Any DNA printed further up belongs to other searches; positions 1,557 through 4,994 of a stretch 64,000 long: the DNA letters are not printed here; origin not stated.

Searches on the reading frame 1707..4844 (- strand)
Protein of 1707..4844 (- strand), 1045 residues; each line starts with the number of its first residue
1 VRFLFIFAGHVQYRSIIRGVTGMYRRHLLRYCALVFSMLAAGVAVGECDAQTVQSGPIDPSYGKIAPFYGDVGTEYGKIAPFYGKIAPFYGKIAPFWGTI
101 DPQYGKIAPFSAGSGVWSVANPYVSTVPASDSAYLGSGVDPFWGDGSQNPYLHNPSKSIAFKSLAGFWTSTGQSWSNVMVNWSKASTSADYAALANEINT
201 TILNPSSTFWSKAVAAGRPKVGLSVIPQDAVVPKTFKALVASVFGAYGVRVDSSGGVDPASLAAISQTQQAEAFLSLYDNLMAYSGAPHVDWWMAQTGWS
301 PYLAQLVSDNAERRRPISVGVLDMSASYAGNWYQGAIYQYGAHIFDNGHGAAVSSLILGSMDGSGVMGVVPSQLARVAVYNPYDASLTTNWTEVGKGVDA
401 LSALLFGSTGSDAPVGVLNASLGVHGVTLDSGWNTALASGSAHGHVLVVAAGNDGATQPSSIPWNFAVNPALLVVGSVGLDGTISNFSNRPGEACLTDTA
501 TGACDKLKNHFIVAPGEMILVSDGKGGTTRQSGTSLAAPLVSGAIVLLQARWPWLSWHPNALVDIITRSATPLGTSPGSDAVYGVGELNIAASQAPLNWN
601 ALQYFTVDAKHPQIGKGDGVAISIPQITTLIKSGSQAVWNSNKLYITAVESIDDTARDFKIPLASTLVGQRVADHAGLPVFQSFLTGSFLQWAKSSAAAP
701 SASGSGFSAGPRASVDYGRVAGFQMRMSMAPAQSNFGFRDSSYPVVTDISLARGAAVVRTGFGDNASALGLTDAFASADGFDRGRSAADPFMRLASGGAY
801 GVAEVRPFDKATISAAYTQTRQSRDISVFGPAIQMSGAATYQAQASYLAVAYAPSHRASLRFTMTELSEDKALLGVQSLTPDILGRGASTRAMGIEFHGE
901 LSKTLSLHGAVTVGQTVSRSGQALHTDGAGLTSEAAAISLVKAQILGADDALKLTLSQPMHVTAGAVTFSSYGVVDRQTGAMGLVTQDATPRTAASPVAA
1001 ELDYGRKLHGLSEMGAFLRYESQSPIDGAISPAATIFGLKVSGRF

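Call 76: search_protein_families(library=pfam, proteins=[window:1707-4844:-], max_evalue=0.00001)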
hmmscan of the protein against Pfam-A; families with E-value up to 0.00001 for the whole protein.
window:1707-4844:- (1045 aa): 1 family
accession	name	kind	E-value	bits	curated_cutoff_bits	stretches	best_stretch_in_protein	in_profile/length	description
PF00082.27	Peptidase_S8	-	3.5e-21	76.2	21.8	1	345-586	52-288/288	Subtilase family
